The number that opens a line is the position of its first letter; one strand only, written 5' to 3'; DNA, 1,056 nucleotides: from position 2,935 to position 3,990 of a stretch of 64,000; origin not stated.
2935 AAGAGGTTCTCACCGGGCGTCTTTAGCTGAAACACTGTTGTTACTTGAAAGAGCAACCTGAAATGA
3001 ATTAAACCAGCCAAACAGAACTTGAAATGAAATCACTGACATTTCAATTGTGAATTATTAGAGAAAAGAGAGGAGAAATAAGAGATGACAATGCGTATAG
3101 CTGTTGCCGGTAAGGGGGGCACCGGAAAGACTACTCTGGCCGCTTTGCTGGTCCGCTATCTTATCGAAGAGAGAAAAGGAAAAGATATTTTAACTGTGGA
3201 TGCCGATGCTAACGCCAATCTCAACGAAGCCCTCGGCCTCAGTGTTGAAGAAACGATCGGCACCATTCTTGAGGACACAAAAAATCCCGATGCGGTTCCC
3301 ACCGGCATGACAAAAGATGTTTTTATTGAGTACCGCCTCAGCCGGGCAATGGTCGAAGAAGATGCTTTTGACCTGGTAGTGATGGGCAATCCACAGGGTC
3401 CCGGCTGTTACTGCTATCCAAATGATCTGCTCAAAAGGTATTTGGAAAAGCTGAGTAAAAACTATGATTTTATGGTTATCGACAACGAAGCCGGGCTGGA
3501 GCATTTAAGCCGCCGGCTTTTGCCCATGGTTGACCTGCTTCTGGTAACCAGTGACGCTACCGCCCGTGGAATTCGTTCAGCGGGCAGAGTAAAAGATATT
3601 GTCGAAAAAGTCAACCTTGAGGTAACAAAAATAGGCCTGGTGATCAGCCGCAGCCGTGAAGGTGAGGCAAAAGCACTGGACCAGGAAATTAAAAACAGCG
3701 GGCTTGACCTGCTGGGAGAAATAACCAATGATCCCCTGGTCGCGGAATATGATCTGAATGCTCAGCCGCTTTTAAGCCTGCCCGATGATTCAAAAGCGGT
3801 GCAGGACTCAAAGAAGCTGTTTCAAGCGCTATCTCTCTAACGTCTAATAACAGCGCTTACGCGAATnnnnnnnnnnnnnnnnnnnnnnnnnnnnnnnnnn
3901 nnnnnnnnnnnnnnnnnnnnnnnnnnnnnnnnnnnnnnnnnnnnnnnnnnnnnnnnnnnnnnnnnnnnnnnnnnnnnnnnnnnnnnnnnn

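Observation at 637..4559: MoxR AAA + CoxE-like VWA + CooC-like ATPase triad with no adjacent target enzyme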

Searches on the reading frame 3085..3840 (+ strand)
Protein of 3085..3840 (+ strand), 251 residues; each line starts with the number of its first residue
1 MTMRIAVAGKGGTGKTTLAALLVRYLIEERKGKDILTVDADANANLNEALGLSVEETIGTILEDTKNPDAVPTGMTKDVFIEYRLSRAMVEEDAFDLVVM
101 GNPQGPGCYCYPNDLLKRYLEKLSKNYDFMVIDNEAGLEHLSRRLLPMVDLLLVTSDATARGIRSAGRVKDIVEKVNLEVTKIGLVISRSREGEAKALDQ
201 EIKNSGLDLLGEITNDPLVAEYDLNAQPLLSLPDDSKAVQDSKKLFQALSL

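Call 3: search_protein_families(library=pfam, proteins=[window:3085-3840:+], max_evalue=0.01)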
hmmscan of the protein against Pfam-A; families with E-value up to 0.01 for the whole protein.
window:3085-3840:+ (251 aa): 12 families
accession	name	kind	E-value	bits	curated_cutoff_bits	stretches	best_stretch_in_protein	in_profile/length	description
PF01656.29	CbiA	-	1.8e-16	60.7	25.4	1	6-228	3-124/125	CobQ/CobB/MinD/ParA nucleotide binding domain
PF13614.12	AAA_31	-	1.4e-14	54.9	27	1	9-179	9-170/177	AAA domain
PF00142.24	Fer4_NifH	-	6.4e-05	23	25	1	3-71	1-65/271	4Fe-4S iron sulfur cluster binding proteins, NifH/frxC family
PF01935.23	DUF87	-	0.00011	22.8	23.2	1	2-40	23-60/220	Helicase HerA, central domain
PF02374.21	ArsA_ATPase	-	0.0003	20.5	24.3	1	5-58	4-55/305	Anion-transporting ATPase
PF13479.12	AAA_24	-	0.00062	20.1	27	1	3-134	3-72/195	AAA domain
PF06564.18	CBP_BcsQ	-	0.00063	19.8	21.3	0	6-46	5-44/234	Cellulose biosynthesis protein BcsQ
PF10609.15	ParA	-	0.00094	19.1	27.1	0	7-52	9-53/246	NUBPL iron-transfer P-loop NTPase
PF09140.17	MipZ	-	0.0031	17.3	20.7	0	9-42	8-39/262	ATPase MipZ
PF13604.12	AAA_30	-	0.0039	17.4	27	1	6-72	22-82/191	AAA domain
PF13245.12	AAA_19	-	0.0053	17.4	25.1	1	5-67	14-77/134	AAA domain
PF20720.3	nSTAND3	-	0.0071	16.5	27.2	0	6-38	21-51/155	Novel STAND NTPase 3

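Call 4: search_protein_families(library=ncbifam, proteins=[window:3085-3840:+], max_evalue=0.01)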
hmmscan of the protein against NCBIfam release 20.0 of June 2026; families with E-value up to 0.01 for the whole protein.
window:3085-3840:+ (251 aa): 24 families
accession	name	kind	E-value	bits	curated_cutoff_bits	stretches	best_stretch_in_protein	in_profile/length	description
TIGR01969.1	minD_arch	subfamily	3.7e-17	62.3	201.75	2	114-248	96-229/251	cell division ATPase MinD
NF041546.1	ParA_partition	equivalog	1.8e-12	47.2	180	2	113-210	63-164/203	ParA family partition ATPase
TIGR01968.1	minD_bact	equivalog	1.7e-10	40.7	212.9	1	7-220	7-208/261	septum site-determining protein MinD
TIGR03371.1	cellulose_yhjQ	equivalog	1e-07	31.7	157.85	1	5-245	4-237/246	cellulose biosynthesis protein BcsQ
TIGR03815.1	CpaE_hom_Actino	equivalog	1.6e-06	27.5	154.45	1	7-220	117-312/340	septum site-determining protein Ssd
NF047398.1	AAA_KGGVGR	domain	3e-06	27.7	90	1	10-44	11-43/190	KGGVGR-motif variant AAA ATPase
TIGR03453.1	partition_RepA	equivalog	4.4e-05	22.5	348.45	1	9-54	112-155/387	plasmid partitioning protein RepA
NF010443.0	PRK13869.1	subfamily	7.1e-05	21.7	446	1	9-59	129-177/405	plasmid-partitioning protein RepA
TIGR01281.1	DPOR_bchL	equivalog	0.00021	20.8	345.15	1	3-248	1-238/268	ferredoxin:protochlorophyllide reductase (ATP-dependent) iron-sulfur ATP-binding protein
NF008079.0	PRK10818.1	equivalog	0.00024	20.5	508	1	5-173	6-160/270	septum site-determining protein MinD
NF033200.1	F430_CfbC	exception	0.00032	20.2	402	0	4-68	2-62/260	Ni-sirohydrochlorin a,c-diamide reductive cyclase ATP-dependent reductase subunit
TIGR00345.1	GET3_arsA_TRC40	subfamily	0.00041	20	135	1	7-58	2-51/299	TRC40/GET3/ArsA family transport-energizing ATPase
NF010248.0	PRK13695.1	equivalog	0.00057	19.7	156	0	2-29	3-30/180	NTPase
TIGR04291.1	arsen_driv_ArsA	equivalog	0.0013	17.6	650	1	7-58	8-57/565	arsenical pump-driving ATPase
NF053622.1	ATPseBagAMYCTU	equivalog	0.0014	18.2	400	1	6-42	11-45/325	ATPase BagA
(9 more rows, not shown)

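Call 8: search_solved_structures(query=window:3085-3840:+, max_evalue=0.001, show_alignments=2)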
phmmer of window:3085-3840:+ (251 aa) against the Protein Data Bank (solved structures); distinct sequences matched with E-value up to 0.001: 13.
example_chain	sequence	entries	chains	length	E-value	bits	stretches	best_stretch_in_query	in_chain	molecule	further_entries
3kje_A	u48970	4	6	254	4.2e-16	62.1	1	3-226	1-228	CO dehydrogenase/acetyl-CoA synthase complex, accessory protein CooC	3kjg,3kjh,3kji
1ion_A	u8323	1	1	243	2.6e-10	43.2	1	6-246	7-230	PROBABLE CELL DIVISION INHIBITOR MIND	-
6non_A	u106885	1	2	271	5.3e-09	38.9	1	7-176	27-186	Cobyrinic acid ac-diamide synthase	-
6noo_A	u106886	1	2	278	5.7e-09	38.8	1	7-176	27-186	Maintenance of carboxysome positioning A protein, MCDA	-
1g3q_A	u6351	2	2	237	5e-08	35.7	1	6-246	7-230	CELL DIVISION INHIBITOR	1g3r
4v03_A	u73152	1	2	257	6e-08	35.4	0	122-230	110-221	SITE-DETERMINING PROTEIN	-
6nop_B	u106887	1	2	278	7.5e-08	35.1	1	7-176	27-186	Cobyrinic acid ac-diamide synthase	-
4v02_A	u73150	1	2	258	5.6e-07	32.3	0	122-230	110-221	SITE-DETERMINING PROTEIN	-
1hyq_A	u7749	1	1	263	0.00011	24.7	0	6-230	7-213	CELL DIVISION INHIBITOR (MIND-1)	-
9nbl_A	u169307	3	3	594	0.00013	24.5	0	6-56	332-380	Arsenite transporter ATPase-like protein,arsA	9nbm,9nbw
1wcv_1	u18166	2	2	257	0.00016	24.2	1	3-63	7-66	SEGREGATION PROTEIN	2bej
1f48_A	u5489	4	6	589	0.00019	23.9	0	7-61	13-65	ARSENITE-TRANSLOCATING ATPASE | ARSENICAL PUMP-DRIVING ATPASE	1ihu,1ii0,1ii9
3k9g_A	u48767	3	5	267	0.00022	23.8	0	114-203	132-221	PF-32 protein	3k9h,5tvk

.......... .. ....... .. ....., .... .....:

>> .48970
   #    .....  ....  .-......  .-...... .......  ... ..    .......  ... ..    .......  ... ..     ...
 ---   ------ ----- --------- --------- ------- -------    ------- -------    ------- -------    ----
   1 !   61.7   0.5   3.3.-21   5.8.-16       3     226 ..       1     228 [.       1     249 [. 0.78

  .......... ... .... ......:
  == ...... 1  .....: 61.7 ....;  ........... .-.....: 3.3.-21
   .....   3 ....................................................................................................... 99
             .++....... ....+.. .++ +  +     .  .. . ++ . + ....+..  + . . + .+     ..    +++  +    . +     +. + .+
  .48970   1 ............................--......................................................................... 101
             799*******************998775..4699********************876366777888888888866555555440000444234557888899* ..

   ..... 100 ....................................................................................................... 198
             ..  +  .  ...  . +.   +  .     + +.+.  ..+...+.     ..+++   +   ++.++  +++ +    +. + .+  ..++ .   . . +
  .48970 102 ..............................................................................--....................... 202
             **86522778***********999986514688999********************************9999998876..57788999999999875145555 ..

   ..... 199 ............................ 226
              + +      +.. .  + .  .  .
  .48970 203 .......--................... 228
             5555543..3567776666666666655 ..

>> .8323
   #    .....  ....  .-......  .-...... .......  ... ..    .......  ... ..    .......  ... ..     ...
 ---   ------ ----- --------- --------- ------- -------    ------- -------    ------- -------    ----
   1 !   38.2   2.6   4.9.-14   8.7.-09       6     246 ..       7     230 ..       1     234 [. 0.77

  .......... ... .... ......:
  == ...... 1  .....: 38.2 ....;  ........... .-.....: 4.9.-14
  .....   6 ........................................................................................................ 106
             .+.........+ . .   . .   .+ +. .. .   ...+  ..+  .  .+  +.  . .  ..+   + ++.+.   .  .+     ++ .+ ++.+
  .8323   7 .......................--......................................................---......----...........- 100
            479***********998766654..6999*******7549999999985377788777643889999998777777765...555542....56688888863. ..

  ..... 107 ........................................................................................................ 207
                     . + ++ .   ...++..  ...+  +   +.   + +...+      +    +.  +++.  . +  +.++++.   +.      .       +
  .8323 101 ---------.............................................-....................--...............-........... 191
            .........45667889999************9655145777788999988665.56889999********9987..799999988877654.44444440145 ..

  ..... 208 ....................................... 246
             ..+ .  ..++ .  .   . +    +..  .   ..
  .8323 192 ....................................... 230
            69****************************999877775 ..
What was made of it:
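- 3085..3840 (+): AcsF-type (CooC family, MinD/SIMIBI class) nickel-insertion ATPase, 251 aa. The best PDB hit is CooC1, with the CXC motifs aligned (call 8).
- On AcsF / CooC family Ni-insertion ATPase: C108-Y-C110 aligns with the QCYC of CooC1 (3kje) (call 8). In the PDB search, CooC1 scores E 4e-16 and MinD 2.6e-10 (call 8).
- Checked: Its GCYCY motif aligns with the CooC1 QCYC nickel motif (call 8).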

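Call 14: find_homologous_proteins(query=window:3085-3840:+, max_evalue=0.00001)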
Query window:3085-3840:+ (251 aa): 7994 proteins with E <= 0.00001 among 8000 candidates; the best 120 are listed.
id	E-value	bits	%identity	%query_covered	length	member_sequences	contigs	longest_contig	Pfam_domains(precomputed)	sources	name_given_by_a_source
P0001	3.3e-156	535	100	100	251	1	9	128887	PF01656.30,PF13614.13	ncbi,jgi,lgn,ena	-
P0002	5.6e-144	495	91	100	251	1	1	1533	PF00142.25,PF01656.30,PF13614.13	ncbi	-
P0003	1.3e-141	488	89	100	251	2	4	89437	PF01656.30,PF13614.13,PF02374.22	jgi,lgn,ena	-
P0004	5.6e-140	482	87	100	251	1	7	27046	PF01656.30,PF13614.13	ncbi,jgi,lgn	-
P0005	1.8e-139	481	87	100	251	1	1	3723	PF01656.30,PF13614.13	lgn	-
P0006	2.6e-138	477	86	100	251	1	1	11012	PF01656.30,PF13614.13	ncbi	-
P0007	4.6e-138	476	86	100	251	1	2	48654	PF01656.30,PF13614.13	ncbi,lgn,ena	-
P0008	2.7e-137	473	86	100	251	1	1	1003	PF01656.30,PF13614.13,PF02374.22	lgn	-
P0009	9.7e-137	472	86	100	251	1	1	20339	PF01656.30,PF13614.13,PF02374.22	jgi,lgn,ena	-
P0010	1.0e-136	472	86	100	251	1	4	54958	PF01656.30,PF13614.13,PF02374.22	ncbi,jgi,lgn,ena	-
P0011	1.4e-136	471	85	100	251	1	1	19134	PF01656.30,PF13614.13,PF02374.22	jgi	-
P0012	3.7e-136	470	85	100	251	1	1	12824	PF01656.30,PF13614.13,PF02374.22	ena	-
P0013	7.6e-136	469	85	100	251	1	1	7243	PF00142.25,PF10609.16,PF01656.30,PF13614.13,PF02374.22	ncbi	-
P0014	2.0e-135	467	84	100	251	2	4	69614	PF01656.30,PF13614.13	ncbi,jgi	-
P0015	2.5e-135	467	84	100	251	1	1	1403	PF01656.30,PF13614.13,PF02374.22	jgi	-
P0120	1.0e-112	393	74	100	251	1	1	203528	PF01656.30,PF13614.13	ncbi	ncbi:MAG: AAA family ATPase [Bacillota bacterium]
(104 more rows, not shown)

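Call 15: find_encoding_contigs(protein=P0001, flank=10000, max_places=4)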
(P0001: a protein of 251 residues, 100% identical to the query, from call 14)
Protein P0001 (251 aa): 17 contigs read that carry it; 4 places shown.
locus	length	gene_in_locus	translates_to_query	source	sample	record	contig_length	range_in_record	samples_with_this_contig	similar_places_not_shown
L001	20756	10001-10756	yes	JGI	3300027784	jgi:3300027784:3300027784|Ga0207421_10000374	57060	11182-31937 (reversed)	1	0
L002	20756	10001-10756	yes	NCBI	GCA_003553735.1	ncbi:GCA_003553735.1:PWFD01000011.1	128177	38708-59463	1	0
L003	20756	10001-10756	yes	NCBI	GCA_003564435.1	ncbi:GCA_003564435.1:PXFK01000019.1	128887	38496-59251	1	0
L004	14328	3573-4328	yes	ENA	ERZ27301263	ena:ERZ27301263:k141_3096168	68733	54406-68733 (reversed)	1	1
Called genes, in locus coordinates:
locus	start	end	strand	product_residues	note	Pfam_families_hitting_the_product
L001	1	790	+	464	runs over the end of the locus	PF02874:ATP-synt_ab_N, PF00006:ATP-synt_ab, PF22919:ATP-synt_VA_C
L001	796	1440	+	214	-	PF01813:ATP-synt_D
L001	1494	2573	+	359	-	PF02811:PHP (weak)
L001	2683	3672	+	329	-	PF00044:Gp_dh_N, PF02800:Gp_dh_C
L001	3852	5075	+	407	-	PF01837:HcyBio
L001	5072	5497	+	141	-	PF09383:NIL, PF13183:Fer4_8 (faint), PF00037:Fer4 (weak), PF12837:Fer4_6 (weak), PF13237:Fer4_10 (weak), PF14697:Fer4_21, PF12838:Fer4_7, PF13187:Fer4_9, +3 more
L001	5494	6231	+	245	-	PF27030:AbpE_bact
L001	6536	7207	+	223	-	PF00753:Lactamase_B, PF13483:Lactamase_B_3, PF12706:Lactamase_B_2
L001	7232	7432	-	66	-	-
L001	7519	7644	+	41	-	-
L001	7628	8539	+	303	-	PF05496:RuvB_N (faint), PF00004:AAA (weak), PF07724:AAA_2, PF07726:AAA_3 (faint), PF07728:AAA_5, PF13401:AAA_22 (weak)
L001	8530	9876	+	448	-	PF05762:VWA_CoxE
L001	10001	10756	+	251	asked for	PF01656:CbiA, PF13614:AAA_31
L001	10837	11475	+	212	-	PF00156:Pribosyltran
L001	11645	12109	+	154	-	PF07977:FabA, PF22818:ApeI-like, PF01575:MaoC_dehydratas (faint)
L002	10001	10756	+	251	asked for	PF01656:CbiA, PF13614:AAA_31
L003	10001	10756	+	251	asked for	PF01656:CbiA, PF13614:AAA_31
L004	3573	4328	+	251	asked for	PF01656:CbiA, PF13614:AAA_31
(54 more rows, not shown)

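Call 16: find_encoding_contigs(protein=P0120, flank=10000, max_places=3)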
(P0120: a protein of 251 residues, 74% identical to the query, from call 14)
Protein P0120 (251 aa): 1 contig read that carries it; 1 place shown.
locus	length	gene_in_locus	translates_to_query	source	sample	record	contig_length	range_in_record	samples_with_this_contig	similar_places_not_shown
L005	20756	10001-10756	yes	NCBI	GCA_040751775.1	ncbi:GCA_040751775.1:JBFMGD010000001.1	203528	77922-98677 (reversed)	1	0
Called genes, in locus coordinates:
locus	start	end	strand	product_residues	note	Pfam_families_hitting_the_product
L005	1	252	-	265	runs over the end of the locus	PF01113:DapB_N, PF05173:DapB_C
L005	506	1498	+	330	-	PF00044:Gp_dh_N, PF02800:Gp_dh_C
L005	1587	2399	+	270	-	PF06560:GPI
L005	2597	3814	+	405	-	PF01837:HcyBio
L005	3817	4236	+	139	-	PF09383:NIL, PF00037:Fer4 (weak), PF12837:Fer4_6, PF13237:Fer4_10 (weak), PF14697:Fer4_21, PF12838:Fer4_7, PF13187:Fer4_9, PF00037:Fer4 (weak), +4 more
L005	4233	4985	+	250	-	PF27030:AbpE_bact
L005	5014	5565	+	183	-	PF25084:LbH_EIF2B (weak), PF14602:Hexapep_2 (weak), PF00132:Hexapep (weak)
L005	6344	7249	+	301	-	PF01522:Polysacc_deac_1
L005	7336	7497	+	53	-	-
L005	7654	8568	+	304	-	PF00004:AAA, PF07724:AAA_2, PF07726:AAA_3 (faint), PF07728:AAA_5, PF13401:AAA_22 (weak)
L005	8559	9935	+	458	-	PF05762:VWA_CoxE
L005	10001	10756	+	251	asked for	PF01656:CbiA, PF13614:AAA_31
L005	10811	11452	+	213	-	PF00156:Pribosyltran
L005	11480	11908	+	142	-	PF07977:FabA, PF22818:ApeI-like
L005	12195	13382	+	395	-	PF00438:S-AdoMet_synt_N, PF02772:S-AdoMet_synt_M, PF02773:S-AdoMet_synt_C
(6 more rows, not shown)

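Call 30: find_related_loci(query=A1, collection=genome_contigs, flank=10000)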
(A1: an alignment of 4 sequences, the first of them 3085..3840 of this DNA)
Query A1 (251 aa) in genome_contigs; peptide patterns used: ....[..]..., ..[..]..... (x = any residue, [..] = any of these).
599 stretches matched a pattern (row limit reached: there are more); 569 encode a relative of the query (tblastn E <= 1e-3); the best 80 are kept; 80 distinct loci.
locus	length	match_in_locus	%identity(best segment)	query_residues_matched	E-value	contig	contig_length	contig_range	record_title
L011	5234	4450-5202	84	1-251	3e-144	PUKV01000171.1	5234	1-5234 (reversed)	MAG: Syntrophomonadaceae bacterium isolate B1Sed10_67 B1-Sed10-C25858, whole genome shotgun sequence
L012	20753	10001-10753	84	1-251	9e-142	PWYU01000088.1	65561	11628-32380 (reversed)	MAG: Syntrophomonadaceae bacterium isolate T3Sed10_148R1 T3-Sed10-C282, whole genome shotgun sequence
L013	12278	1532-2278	81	1-249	3e-136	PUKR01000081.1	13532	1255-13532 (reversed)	MAG: Syntrophomonadaceae bacterium isolate B1Sed10_74m B1-Sed10-C5740, whole genome shotgun sequence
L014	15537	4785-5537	77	1-251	1e-131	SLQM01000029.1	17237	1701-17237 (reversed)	MAG: Syntrophomonadaceae bacterium isolate CSSed165cm_530 CSSed16-5cm-8948, whole genome shotgun sequence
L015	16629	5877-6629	78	1-251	7e-131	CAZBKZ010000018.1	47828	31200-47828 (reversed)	MAG TPA_asm: uncultured Syntrophomonadaceae bacterium isolate SRP241341_co1_200 genome assembly, contig: NODE_900_length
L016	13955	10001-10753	76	1-251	1e-129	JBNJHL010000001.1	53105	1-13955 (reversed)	MAG: Bacillota bacterium isolate Y22_0dBSd3.bin.77 NODE_354_length_53105_cov_4.886070, whole genome shotgun sequence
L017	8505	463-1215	83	1-251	6e-140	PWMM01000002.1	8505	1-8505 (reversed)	MAG: Syntrophomonadaceae bacterium isolate CSSed10_277R1 CS-Sed10-C23932, whole genome shotgun sequence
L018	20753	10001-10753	77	1-251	3e-127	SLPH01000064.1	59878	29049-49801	MAG: Syntrophomonadaceae bacterium isolate CSSed165cm_49 CSSed16-5cm-352, whole genome shotgun sequence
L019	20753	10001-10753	74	1-251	2e-125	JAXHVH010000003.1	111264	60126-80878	MAG: Bacillota bacterium isolate MAG72_tar_biofilm MAG72_3, whole genome shotgun sequence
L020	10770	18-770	79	1-251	1e-134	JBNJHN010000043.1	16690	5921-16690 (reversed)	MAG: Bacillota bacterium isolate Y22_0dBSd3.bin.6 NODE_2816_length_16690_cov_17.510036, whole genome shotgun sequence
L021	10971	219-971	75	1-251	5e-119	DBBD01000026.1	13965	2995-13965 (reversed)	MAG TPA_asm: Firmicutes bacterium UBA993 UBA993_contig_833, whole genome shotgun sequence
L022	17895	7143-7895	67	1-251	1e-113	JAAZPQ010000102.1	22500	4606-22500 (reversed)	MAG: Bacillota bacterium isolate AS4GglBPBL_6 6393_AS4G, whole genome shotgun sequence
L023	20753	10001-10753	74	1-251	1e-121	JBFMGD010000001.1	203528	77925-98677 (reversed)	MAG: Bacillota bacterium isolate MAG288 MAG288_1, whole genome shotgun sequence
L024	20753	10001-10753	65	1-251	2e-111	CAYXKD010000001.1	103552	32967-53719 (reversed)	MAG TPA_asm: uncultured Syntrophomonadaceae bacterium isolate binchicken_co39_259 genome assembly, contig: NODE_357_leng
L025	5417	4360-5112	66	1-251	2e-111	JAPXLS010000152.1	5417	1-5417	MAG: Bacillota bacterium isolate binned_ad_5.22 NODE_16230_length_5417_cov_2.656522, whole genome shotgun sequence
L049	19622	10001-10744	57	1-251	6e-90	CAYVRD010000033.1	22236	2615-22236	MAG TPA_asm: uncultured Clostridia bacterium isolate binchicken_co168_135 genome assembly, contig: NODE_4152_length_2223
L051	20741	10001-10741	53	1-247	7e-89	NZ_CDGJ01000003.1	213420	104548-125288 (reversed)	Acididesulfobacillus acetoxydans strain INE, whole genome shotgun sequence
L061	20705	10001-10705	57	4-240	1e-87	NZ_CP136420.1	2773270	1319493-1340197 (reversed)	Neomoorella carbonis strain ACPs chromosome, complete genome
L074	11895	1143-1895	49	1-251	3e-83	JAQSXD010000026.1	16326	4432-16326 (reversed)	MAG: Bacillota bacterium isolate L_E1_T20_A_bin.112 scaffold_5548, whole genome shotgun sequence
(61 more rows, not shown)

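Call 33: search_protein_families(library=pfam, proteins=[L061:2383-4407:+, L061:4422-6611:+, L061:6656-8050:+, L061:8084-9991:+, L061:10729-11736:+, L061:11761-12549:+, L051:9090-9893:+, L051:6690-7541:+, L051:15371-17545:+, L051:17876-18994:+], max_evalue=0.00001)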
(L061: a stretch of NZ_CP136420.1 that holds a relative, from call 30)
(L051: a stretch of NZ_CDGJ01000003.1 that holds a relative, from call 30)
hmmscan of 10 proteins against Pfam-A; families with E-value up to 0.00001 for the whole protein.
L061:2383-4407:+ (674 aa): 1 family
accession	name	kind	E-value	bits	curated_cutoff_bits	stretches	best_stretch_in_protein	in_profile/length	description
PF03063.25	Prismane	-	2e-159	532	27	1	66-638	1-512/513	Prismane/CO dehydrogenase family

L061:4422-6611:+ (729 aa): 3 families
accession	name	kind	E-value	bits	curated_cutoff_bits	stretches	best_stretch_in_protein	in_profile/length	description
PF19436.4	ACS_CODH_B_C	-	3.7e-126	420.1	25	1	485-729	1-245/245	ACS/CODH beta subunit C-terminal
PF03598.20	CdhC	-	2.9e-70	235.6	24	1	320-474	1-155/155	CO dehydrogenase/acetyl-CoA synthase complex beta subunit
PF18537.6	CODH_A_N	-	4.7e-30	103.9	32.2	1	38-119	2-83/83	Carbon monoxide dehydrogenase subunit alpha N-terminal domain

L061:6656-8050:+ (464 aa): 2 families
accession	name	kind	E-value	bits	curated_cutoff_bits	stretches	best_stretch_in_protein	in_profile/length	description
PF03599.22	CdhD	-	3.5e-145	484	24.8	1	81-457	1-386/387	CO dehydrogenase/acetyl-CoA synthase delta subunit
PF04060.18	FeS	-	9.9e-14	51.2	23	1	30-62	1-33/33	Putative Fe-S cluster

L061:8084-9991:+ (635 aa): 4 families
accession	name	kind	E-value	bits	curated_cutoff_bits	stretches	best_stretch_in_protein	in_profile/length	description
PF14574.11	RACo_C_ter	-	9.9e-104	346.4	27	1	366-624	1-260/261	C-terminal domain of RACo the ASKHA domain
PF17651.6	Raco_middle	-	1.7e-57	194.1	26.8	1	202-362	1-161/163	RACo middle region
PF17650.6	RACo_linker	-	1.1e-16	60.9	26.2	1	119-195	7-81/86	RACo linker region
PF00111.32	Fer2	-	5.3e-12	46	21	1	11-80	6-76/77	2Fe-2S iron-sulfur cluster binding domain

L061:10729-11736:+ (335 aa): 1 family
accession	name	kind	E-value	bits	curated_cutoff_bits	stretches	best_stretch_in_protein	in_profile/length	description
PF03599.22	CdhD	-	1.3e-43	149.7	24.8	1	30-280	2-229/387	CO dehydrogenase/acetyl-CoA synthase delta subunit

L061:11761-12549:+ (262 aa): 1 family
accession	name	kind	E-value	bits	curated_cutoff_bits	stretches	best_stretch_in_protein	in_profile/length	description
PF00809.28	Pterin_bind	-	1.3e-20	74.5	25.5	1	22-227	18-242/244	Pterin binding enzyme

L051:9090-9893:+ (267 aa): 0 families

L051:6690-7541:+ (283 aa): 1 family
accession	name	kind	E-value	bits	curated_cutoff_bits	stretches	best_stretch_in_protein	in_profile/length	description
PF01925.25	TauE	-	2.3e-52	178.5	32.6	1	14-276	1-237/237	Sulfite exporter TauE/SafE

L051:15371-17545:+ (724 aa): 0 families

L051:17876-18994:+ (372 aa): 0 families
